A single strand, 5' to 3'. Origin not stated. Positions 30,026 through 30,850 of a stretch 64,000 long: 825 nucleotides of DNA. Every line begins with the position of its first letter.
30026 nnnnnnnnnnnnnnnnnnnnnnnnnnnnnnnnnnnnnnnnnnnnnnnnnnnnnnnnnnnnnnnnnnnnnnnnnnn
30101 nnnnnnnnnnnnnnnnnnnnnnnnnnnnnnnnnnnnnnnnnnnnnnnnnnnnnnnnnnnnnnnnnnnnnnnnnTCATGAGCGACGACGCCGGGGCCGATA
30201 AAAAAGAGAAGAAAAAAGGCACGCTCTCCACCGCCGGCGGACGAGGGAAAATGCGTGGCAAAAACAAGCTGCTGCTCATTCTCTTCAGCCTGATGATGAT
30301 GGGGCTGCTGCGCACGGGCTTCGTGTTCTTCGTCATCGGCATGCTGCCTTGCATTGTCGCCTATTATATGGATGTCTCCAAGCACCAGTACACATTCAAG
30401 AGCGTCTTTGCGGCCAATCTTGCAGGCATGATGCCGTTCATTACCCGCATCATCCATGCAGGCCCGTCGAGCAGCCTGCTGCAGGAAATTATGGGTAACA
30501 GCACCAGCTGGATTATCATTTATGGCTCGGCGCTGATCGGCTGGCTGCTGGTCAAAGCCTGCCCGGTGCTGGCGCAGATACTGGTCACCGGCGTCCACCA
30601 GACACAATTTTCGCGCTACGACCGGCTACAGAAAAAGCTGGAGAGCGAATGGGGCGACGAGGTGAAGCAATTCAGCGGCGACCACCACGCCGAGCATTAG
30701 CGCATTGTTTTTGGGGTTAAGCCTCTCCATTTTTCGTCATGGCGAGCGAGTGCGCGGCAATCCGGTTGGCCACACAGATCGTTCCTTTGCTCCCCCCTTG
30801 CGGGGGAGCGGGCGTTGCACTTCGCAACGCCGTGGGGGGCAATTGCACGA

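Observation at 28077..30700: Membrane-anchored pseudokinase translationally coupled to a small 4-TM protein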

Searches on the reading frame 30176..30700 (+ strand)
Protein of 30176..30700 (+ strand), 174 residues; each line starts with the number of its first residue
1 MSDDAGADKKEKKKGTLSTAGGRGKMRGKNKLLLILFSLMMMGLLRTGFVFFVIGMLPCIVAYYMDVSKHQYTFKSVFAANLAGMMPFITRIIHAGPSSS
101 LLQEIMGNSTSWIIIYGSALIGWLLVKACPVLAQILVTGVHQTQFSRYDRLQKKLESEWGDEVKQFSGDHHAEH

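Call 3: search_protein_families(library=pfam, proteins=[window:30176-30700:+], max_evalue=1)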
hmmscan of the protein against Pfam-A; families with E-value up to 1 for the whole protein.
window:30176-30700:+ (174 aa): 1 family
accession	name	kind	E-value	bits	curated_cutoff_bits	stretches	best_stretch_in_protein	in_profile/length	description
PF18015.7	Acetyltransf_19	-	0.071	13.8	23.8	1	100-146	22-68/113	Acetyltransferase (GNAT) domain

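Call 4: search_protein_families(library=ncbifam, proteins=[window:30176-30700:+], max_evalue=1)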
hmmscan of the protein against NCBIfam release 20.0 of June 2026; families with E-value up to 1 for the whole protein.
window:30176-30700:+ (174 aa): 1 family
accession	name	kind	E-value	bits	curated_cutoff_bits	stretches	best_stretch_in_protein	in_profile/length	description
TIGR01597.1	PYST-B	paralog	0.086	12.3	175.5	1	25-75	195-245/256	Plasmodium yoelii subtelomeric family PYST-B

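Call 15: find_homologous_proteins(query=window:30176-30700:+)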
Query window:30176-30700:+ (174 aa): 99 proteins with E <= 0.001 among 129 candidates.
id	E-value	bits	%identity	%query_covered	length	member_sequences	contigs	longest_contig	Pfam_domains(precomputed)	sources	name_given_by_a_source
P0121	2.8e-111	387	100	100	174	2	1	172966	-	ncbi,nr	ncbi:MAG: hypothetical protein SFW64_07970 [Alphaproteobacteria bacterium]|nr:hypothetical protein [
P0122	5.1e-81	288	76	97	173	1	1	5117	-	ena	-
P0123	3.0e-80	286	77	90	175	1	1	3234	-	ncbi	ncbi:MAG: hypothetical protein ACOYNL_10845 [Rickettsiales bacterium]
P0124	5.0e-79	282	79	88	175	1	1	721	-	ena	-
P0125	5.4e-79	282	74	97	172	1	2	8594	-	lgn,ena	-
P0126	6.8e-78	278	77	89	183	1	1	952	-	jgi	jgi:hypothetical protein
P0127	8.7e-77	275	73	99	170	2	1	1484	-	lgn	-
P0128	1.4e-76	274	73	98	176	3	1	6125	-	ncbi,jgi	jgi:hypothetical protein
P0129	7.9e-76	272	72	98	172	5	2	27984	-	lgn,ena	-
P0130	1.3e-74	268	74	90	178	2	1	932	-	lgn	-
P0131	6.5e-74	265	74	84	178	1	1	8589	-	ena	-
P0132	1.6e-73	264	72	98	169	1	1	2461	-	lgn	-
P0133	1.8e-73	264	74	95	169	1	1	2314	-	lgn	-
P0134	1.8e-73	264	73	95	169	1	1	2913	-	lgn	-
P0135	3.5e-73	263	79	84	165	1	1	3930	-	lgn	-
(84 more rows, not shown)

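Call 48: predict_structure(alignment_id=A5)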
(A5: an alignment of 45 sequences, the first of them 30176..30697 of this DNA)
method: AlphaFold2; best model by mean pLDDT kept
length: 174 residues; sequences in the alignment: 45
mean_pLDDT: 74.5   pTM: 0.53
mean pLDDT of the five models: 74.5, 72.7, 72.6, 71.5, 70.5
residues with pLDDT >= 90: 16; 70-90: 113; 50-70: 17; < 50: 28
segments of 3 or more residues with pLDDT < 50: 1-22, 169-174
pLDDT, mean of each block of 10 residues (from residue 1): 38 40 61 78 73 87 79 87 89 80 86 91 88 86 81 78 58 42
secondary structure, 60 per line:
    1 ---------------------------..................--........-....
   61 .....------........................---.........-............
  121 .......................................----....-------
elements in order: H28-45 H48-55 H57-65 H72-95 H99-107 H109-159 H164-167

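Call 51: fold_search(model_id=the predicted structure, library=pdb)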
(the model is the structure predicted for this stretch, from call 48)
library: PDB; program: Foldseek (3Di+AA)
matches with E <= 10: 17; with E <= 0.001: 0
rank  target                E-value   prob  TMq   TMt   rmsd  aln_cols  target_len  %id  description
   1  3vr8_G                3.3e+00  0.12  0.26  0.29  13.7       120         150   16  Mitochondrial rhodoquinol-fumarate reductase from the parasitic nematode Ascaris suum (released 2012-07-11)
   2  3vr8_C                5.1e+00  0.08  0.25  0.28  13.4       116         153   16  Mitochondrial rhodoquinol-fumarate reductase from the parasitic nematode Ascaris suum (released 2012-07-11)
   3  8y5i_C                5.4e+00  0.04  0.19  0.15  16.4       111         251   18  Cryo-EM structure of E.coli spermidine transporter PotD-PotABC in translocation intermidiate state (released 2024-10-09)
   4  6sxc                  5.4e+00  0.03  0.19  0.14  17.2       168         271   13  Crystal structure of the Voltage-Gated Sodium Channel NavMs (F208L) in complex with 4-hydroxytamoxifen (2.5 Angstrom res (released 2021-02-03)
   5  4ysx_G                5.7e+00  0.08  0.26  0.28  13.6       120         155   15  Crystal structure of Mitochondrial rhodoquinol-fumarate reductase from Ascaris suum with the specific inhibitor NN23 (released 2015-08-05)
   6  6a93_B                5.7e+00  0.06  0.22  0.12  16.5       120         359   12  Crystal structure of 5-HT2AR in complex with risperidone (released 2019-02-13)
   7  6ldi_F                5.7e+00  0.05  0.20  0.09  18.1       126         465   17  The cryo-EM structure of E. coli CueR transcription activation complex (released 2020-09-30)
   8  6sx5                  6.0e+00  0.04  0.18  0.13  18.3       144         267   11  Full length Mutant Open-form Sodium Channel NavMs (released 2021-02-03)
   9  6sxg                  6.0e+00  0.03  0.18  0.13  18.2       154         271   12  Crystal Structure of the Voltage-Gated Sodium Channel NavMs in complex with 4-hydroxytamoxifen (2.4 Angstrom resolution) (released 2021-02-03)
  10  4ytm_C                6.7e+00  0.07  0.25  0.27  13.8       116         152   16  Crystal structure of Mitochondrial rhodoquinol-fumarate reductase from Ascaris suum with N-biphenyl-3-yl-2-(trifluorom (released 2015-08-05)
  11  7wiw_B                6.7e+00  0.04  0.19  0.07  21.7       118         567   17  Cryo-EM structure of Mycobacterium tuberculosis irtAB complexed with ATP in an occluded conformation (released 2023-01-25)
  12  8ii9_D                7.5e+00  0.06  0.20  0.12  11.2        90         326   12  crystal structure of Hyp mutant from Hypoxylon sp. E7406B (released 2024-02-28)
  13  1x04                  8.4e+00  0.03  0.16  0.14  23.6       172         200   11  Crystal structure of endophilin BAR domain (mutant) (released 2006-05-02)
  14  4ytm_G                8.9e+00  0.06  0.26  0.29  13.5       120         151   15  Crystal structure of Mitochondrial rhodoquinol-fumarate reductase from Ascaris suum with N-biphenyl-3-yl-2-(trifluorom (released 2015-08-05)
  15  6yli_A                8.9e+00  0.03  0.16  0.18  23.9       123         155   13  Crystal structure of human bcl-xL bound to trichoplax adhaerens trBak BH3 (released 2021-03-17)
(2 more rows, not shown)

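Call 57: search_protein_families(library=pfam, alignment_id=A5, max_evalue=1)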
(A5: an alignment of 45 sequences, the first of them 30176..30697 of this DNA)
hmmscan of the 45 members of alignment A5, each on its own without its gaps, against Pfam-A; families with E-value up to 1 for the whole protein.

A. member 1, window:30176-30697:+ (174 aa): 1 family
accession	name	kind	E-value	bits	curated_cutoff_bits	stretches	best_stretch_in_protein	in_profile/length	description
PF18015.7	Acetyltransf_19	-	0.071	13.8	23.8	1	100-146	22-68/113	Acetyltransferase (GNAT) domain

B. families by the number of members that match (of 45 scanned): 34 families (the first 25 are shown)
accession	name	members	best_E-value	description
PF14897.12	EpsG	4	0.0019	EpsG family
PF18181.6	SLATT_1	3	0.041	SMODS and SLOG-associating 2TM effector domain 1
PF23325.1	TPR_28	3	0.1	GBF1-like, tetratrico peptide repeats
PF10601.15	zf-LITAF-like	3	0.18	LITAF-like zinc ribbon domain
PF01956.21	EMC3_TMCO1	2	0.02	Integral membrane protein EMC3/TMCO1-like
PF15982.10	TMEM135_C_rich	2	0.064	N-terminal cysteine-rich region of Transmembrane protein 135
PF00335.26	Tetraspanin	2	0.14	Tetraspanin family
PF16959.10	Collectrin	2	0.25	Renal amino acid transporter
PF02447.22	GntP_permease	1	0.0015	GntP family permease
PF01040.23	UbiA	1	0.0063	UbiA prenyltransferase family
PF09913.15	DUF2142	1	0.0099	Predicted membrane protein (DUF2142)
PF22458.1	RsmF-B_ferredox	1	0.014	Methyltr_RsmF/B-like, ferredoxin-like domain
PF02466.24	Tim17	1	0.024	Tim17/Tim22/Tim23/Pmp24 family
PF00689.26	Cation_ATPase_C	1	0.026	Cation transporting ATPase, C-terminus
PF13903.11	Claudin_2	1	0.027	PMP-22/EMP/MP20/Claudin tight junction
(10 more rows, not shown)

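Call 58: search_protein_families(library=padloc, proteins=[window:30176-30700:+], max_evalue=0.01)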
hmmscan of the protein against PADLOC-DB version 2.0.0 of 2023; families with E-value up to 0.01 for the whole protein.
window:30176-30700:+ (174 aa): 0 families

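Call 65: search_solved_structures(query=A5, max_evalue=10)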
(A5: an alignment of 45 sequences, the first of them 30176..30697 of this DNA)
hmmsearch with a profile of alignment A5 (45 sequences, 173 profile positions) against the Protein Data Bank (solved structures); distinct sequences matched with E-value up to 10: 0.
